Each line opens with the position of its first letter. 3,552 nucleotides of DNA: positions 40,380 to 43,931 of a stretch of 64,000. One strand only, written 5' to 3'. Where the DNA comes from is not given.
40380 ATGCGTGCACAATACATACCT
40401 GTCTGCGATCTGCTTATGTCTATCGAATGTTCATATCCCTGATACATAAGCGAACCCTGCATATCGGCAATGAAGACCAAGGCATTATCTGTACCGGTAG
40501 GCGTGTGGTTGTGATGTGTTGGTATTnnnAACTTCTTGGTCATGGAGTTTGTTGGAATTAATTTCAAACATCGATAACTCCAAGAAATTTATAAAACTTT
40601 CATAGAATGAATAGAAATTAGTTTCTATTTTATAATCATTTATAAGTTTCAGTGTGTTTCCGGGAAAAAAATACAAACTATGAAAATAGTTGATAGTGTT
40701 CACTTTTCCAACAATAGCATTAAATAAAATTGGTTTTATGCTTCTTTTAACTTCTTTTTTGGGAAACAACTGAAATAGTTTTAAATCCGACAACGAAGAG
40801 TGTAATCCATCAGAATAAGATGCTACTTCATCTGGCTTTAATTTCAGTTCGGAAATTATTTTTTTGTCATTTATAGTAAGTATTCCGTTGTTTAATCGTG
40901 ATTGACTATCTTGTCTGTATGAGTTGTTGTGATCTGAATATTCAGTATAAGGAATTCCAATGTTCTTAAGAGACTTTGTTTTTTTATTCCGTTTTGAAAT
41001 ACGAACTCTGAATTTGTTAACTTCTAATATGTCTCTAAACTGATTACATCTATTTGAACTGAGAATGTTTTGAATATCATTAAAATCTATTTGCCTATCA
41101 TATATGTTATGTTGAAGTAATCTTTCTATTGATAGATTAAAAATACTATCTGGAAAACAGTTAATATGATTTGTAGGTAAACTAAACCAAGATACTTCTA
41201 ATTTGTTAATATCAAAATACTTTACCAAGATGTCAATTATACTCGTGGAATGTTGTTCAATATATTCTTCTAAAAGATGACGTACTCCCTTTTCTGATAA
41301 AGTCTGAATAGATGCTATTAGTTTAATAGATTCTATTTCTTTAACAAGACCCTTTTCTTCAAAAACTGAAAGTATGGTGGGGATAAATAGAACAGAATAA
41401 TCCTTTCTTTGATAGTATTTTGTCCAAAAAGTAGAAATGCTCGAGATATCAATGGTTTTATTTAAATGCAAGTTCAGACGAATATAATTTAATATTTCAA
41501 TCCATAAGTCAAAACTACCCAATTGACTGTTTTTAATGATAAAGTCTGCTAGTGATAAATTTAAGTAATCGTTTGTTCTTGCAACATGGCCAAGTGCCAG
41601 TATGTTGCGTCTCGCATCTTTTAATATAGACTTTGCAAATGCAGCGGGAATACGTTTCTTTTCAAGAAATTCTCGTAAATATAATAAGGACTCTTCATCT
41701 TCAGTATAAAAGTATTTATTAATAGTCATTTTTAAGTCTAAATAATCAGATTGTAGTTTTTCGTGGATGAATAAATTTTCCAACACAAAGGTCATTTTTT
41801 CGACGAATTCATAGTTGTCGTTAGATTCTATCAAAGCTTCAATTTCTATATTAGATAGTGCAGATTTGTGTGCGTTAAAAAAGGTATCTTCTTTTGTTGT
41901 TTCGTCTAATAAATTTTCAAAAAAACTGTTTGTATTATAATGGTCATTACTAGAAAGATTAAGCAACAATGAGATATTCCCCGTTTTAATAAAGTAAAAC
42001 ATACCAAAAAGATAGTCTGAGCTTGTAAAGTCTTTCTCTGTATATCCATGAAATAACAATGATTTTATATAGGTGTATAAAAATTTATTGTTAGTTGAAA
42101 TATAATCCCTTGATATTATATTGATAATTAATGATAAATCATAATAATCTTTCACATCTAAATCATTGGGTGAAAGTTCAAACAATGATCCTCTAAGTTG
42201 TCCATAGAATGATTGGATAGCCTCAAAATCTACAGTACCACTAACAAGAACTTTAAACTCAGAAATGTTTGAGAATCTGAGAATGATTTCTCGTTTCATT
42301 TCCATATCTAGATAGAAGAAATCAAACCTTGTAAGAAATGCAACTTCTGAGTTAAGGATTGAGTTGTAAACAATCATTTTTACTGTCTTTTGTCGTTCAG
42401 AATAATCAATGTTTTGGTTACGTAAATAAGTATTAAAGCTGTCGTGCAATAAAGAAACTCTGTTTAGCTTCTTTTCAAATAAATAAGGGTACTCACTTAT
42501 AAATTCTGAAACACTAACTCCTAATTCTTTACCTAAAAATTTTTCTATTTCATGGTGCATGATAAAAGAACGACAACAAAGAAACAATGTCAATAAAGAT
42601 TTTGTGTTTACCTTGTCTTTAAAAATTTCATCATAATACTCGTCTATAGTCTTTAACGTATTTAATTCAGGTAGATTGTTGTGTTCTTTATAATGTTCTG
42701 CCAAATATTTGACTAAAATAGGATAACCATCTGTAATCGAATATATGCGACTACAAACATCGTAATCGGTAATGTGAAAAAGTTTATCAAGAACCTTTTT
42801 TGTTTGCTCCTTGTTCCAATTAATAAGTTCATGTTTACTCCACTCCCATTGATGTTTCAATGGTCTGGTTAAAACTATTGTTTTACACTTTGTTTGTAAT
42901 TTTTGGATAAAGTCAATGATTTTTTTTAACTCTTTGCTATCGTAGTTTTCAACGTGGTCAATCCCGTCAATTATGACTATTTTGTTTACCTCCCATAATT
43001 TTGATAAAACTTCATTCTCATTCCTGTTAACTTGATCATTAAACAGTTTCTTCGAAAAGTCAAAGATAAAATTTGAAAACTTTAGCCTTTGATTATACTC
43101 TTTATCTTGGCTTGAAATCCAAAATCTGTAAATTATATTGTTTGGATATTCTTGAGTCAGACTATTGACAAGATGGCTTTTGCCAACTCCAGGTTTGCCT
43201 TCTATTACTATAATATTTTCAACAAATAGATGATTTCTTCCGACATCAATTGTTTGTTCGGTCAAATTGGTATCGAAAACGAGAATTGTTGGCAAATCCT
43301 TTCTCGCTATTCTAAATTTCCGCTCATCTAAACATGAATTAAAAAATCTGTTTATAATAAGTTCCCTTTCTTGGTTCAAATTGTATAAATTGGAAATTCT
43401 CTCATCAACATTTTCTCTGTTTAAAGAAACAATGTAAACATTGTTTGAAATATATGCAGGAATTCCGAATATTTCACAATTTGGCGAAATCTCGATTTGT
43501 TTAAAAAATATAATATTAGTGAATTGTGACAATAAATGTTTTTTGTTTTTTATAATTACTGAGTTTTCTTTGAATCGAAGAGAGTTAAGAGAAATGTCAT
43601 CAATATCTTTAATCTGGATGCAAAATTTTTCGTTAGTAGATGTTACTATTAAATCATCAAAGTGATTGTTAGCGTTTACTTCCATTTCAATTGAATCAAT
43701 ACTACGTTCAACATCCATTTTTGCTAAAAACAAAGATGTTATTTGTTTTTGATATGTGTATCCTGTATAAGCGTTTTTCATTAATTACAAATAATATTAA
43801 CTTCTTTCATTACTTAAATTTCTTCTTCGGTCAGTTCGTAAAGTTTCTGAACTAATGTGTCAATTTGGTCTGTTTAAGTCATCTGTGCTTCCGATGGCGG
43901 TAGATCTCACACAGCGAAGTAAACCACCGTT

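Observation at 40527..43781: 1084-aa STAND NTPase with N-terminal nuclease-like domain: candidate Avs-type antiviral sensor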

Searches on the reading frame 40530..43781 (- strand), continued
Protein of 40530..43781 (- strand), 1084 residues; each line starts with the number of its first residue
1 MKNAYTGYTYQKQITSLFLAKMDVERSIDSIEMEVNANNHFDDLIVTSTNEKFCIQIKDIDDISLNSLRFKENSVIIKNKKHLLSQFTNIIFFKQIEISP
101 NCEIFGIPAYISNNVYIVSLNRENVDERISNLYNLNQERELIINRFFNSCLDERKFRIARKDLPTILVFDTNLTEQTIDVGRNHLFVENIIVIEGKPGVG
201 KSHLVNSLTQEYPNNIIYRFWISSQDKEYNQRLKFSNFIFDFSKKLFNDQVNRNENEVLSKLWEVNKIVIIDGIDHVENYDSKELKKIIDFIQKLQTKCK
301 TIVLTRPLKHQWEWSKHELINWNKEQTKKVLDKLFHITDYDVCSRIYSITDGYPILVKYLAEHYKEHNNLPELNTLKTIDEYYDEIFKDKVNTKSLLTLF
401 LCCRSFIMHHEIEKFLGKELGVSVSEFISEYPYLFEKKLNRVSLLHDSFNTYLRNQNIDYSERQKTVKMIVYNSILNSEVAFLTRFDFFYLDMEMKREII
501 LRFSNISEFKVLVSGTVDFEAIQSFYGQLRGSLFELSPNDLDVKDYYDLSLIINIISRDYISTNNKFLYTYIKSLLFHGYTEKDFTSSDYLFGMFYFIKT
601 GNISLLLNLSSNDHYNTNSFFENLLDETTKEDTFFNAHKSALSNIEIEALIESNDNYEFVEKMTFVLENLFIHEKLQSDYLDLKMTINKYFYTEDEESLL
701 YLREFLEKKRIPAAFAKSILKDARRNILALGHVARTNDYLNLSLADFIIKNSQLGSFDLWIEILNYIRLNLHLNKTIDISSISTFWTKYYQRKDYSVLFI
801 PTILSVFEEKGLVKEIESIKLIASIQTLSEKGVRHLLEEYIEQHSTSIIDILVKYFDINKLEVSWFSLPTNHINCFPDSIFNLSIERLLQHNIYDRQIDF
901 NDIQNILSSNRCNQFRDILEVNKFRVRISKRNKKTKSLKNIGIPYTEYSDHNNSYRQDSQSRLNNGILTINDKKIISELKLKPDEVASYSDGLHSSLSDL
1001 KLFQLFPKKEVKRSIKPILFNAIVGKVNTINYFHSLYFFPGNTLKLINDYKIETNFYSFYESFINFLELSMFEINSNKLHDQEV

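Call 96: search_protein_families(library=pfam, alignment_id=A3, max_evalue=0.00001)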
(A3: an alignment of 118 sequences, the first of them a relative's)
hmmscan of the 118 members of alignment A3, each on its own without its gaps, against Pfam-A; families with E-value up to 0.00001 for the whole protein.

A. member 1, L020:3187-5982:+ (932 aa): 5 families
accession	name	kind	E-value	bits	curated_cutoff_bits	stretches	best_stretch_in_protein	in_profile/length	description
PF07669.17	Eco57I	-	3.6e-42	144.8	25.3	1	453-639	1-171/171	Eco57I restriction-modification methylase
PF12950.13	TaqI_C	-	1.1e-25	90.6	26.5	1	743-857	2-118/118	TaqI-like C-terminal specificity domain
PF02384.22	N6_Mtase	-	1.6e-23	84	20.4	1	326-683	4-265/311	N-6 DNA Methylase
PF20473.4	MmeI_Mtase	-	9.5e-19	68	27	1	387-656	15-253/259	MmeI, DNA-methyltransferase domain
PF04313.20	HSDR_N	-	4.6e-10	40.1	25.1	0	63-142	113-196/198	Type I restriction enzyme R protein N terminus (HSDR_N)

B. families by the number of members that match (of 118 scanned): 117 families (the first 25 are shown)
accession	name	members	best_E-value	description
PF21941.2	SMEK_N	3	1.7e-32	SMEK domain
PF00239.26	Resolvase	3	3.2e-24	Resolvase, N terminal domain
PF00515.34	TPR_1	3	3.3e-20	Tetratricopeptide repeat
PF07719.23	TPR_2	3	8.7e-17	Tetratricopeptide repeat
PF13181.12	TPR_8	3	4.1e-15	Tetratricopeptide repeat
PF07669.17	Eco57I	2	9.5e-47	Eco57I restriction-modification methylase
PF00593.30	TonB_dep_Rec_b-barrel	2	6e-40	TonB dependent receptor-like, beta-barrel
PF04851.21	ResIII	2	1.6e-38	Type III restriction enzyme, res subunit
PF13175.12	AAA_15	2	8.2e-32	AAA ATPase domain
PF18766.7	SWI2_SNF2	2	1e-29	SWI2/SNF2 ATPase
PF13424.12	TPR_12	2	4.6e-29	Tetratricopeptide repeat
PF00589.27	Phage_integrase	2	2.9e-26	Phage integrase family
PF12950.13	TaqI_C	2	1.1e-25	TaqI-like C-terminal specificity domain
PF07508.19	Recombinase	2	2.5e-25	Recombinase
PF02384.22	N6_Mtase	2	1.6e-23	N-6 DNA Methylase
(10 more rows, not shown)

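Call 97: search_protein_representatives(alignment_id=A1)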
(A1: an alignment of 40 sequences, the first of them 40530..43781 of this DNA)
Query: 40 sequences, 1081 profile positions. Proteins with E-value up to 0.001 (for the whole library): 341; up to 1e-10: 259; up to 1e-30: 164. The best 150 are listed.
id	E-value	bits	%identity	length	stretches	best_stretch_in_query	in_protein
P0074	0.0e+00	1493.2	-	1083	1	1-1073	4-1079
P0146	0.0e+00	1389.9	-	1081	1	1-1078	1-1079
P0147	0.0e+00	1330.2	-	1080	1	1-1075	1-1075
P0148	0.0e+00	1322.0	-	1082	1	1-1072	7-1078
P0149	0.0e+00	1312.6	-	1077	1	1-1073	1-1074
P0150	0.0e+00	1306.7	-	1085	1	1-1072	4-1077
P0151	0.0e+00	1303.2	-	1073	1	1-1072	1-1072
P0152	0.0e+00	1301.6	-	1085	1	3-1073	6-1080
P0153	0.0e+00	1293.4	-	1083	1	1-1073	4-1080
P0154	0.0e+00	1289.2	-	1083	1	1-1076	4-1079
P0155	0.0e+00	1284.0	-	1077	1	1-1072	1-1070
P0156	0.0e+00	1281.8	-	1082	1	6-1077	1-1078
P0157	0.0e+00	1248.7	-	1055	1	22-1072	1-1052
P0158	0.0e+00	1242.4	-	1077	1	1-1073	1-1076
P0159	0.0e+00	1194.2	-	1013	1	49-1073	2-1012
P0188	1.0e-216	738.8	-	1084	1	2-1070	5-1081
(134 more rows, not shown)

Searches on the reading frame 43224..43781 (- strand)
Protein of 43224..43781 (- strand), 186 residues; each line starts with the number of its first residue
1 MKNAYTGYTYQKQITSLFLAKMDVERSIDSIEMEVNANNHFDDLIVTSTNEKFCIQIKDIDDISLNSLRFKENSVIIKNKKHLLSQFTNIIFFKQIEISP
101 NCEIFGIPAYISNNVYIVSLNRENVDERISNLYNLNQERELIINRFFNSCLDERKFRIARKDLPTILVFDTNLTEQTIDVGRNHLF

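Call 19: search_solved_structures(query=A2, max_evalue=10, show_alignments=3)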
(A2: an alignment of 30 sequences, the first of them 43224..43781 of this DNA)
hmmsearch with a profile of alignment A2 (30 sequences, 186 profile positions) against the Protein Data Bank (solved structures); distinct sequences matched with E-value up to 10: 3.
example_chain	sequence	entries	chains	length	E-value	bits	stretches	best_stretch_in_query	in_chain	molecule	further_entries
8xyl_B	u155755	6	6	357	0.088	15.7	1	36-155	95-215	Methyltransferase MT, putative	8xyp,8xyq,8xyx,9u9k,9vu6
2cly_B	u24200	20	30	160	0.55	13.1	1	36-105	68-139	ATP SYNTHASE D CHAIN, MITOCHONDRIAL | ATP synthase subunit d, mitochondrial | ATP synthase peripheral stalk subunit d, mitochondrial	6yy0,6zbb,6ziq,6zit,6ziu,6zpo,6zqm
9vpb_Ad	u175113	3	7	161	0.56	13.1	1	36-105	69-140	ATP synthase peripheral stalk subunit d, mitochondrial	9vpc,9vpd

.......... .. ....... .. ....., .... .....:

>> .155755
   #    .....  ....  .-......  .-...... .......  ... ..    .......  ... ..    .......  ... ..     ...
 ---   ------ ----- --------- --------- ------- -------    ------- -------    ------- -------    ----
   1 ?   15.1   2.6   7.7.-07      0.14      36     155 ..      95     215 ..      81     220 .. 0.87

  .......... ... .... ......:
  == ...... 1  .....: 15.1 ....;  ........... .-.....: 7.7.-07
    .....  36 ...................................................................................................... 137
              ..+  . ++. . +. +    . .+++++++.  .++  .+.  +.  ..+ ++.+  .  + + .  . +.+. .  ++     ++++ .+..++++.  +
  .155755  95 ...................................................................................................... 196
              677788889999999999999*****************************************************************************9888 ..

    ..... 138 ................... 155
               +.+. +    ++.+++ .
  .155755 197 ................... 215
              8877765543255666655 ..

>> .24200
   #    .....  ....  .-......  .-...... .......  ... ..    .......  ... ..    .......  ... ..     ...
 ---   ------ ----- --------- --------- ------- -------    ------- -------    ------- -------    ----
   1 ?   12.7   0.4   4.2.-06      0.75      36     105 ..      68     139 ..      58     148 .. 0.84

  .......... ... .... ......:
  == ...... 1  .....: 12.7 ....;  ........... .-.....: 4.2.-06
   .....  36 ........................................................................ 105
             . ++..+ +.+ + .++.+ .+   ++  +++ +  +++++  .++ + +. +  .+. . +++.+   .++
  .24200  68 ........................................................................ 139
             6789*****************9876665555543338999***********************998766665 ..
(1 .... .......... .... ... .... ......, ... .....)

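Call 20: search_protein_families(library=pfam, alignment_id=A2, max_evalue=10)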
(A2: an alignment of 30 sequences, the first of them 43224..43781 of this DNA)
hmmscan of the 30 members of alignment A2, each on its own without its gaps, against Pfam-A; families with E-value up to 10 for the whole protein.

A. member 1, window:43224-43781:- (186 aa): 0 families

B. families by the number of members that match (of 30 scanned): 20 families
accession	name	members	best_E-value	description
PF14130.12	Cap4_nuclease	16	0.0017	Cap4, dsDNA endonuclease domain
PF20585.4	Pectate_lyase_5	2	0.074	Putative pectate lyase-like adhesive domain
PF13027.11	DUF3888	1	0.0016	Protein of unknown function (DUF3888)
PF09549.16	RE_Bpu10I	1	0.0071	Bpu10I restriction endonuclease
PF00276.25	Ribosomal_L23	1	0.0085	Ribosomal protein L23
PF16520.11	Matrix_Borna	1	0.024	ssRNA-binding matrix protein of Bornaviridae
PF19652.4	DUF6155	1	0.038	Family of unknown function (DUF6155)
PF25274.1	MJ0548_C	1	0.044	Connectase MJ0548-like, C-terminal domain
PF10752.14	DUF2533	1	0.046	Protein of unknown function (DUF2533)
PF14635.12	HHH_7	1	0.047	Helix-hairpin-helix motif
PF07949.17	YbbR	1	0.051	YbbR-like protein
PF14289.11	DUF4369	1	0.052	Domain of unknown function (DUF4369)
PF17888.7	Carm_PH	1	0.06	Carmil pleckstrin homology domain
PF05137.18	PilN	1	0.094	Fimbrial assembly protein (PilN)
PF02786.22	CPSase_L_D2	1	0.13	Carbamoyl-phosphate synthase L chain, ATP binding domain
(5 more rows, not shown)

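Call 27: predict_structure(alignment_id=A2)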
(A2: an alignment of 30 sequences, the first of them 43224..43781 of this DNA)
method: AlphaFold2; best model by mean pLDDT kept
length: 186 residues; sequences in the alignment: 30
mean_pLDDT: 84.8   pTM: 0.79
mean pLDDT of the five models: 84.8, 84.2, 83.8, 83.2, 82.8
residues with pLDDT >= 90: 124; 70-90: 30; 50-70: 12; < 50: 20
segments of 3 or more residues with pLDDT < 50: 1-4, 170-173, 175-177, 180-186
pLDDT, mean of each block of 10 residues (from residue 1): 51 94 94 75 90 93 91 91 93 95 96 95 95 91 93 91 75 48 44
secondary structure, 60 per line:
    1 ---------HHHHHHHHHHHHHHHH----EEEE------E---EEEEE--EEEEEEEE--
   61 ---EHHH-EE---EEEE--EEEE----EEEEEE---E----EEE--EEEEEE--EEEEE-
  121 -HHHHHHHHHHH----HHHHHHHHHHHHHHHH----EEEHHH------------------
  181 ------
elements in order: H10-25 E30-33 E44-48 E51-58 E74-77 E80-83 E88-93 E102-104 E107-112 E115-119 H122-132 H137-152 E157-159
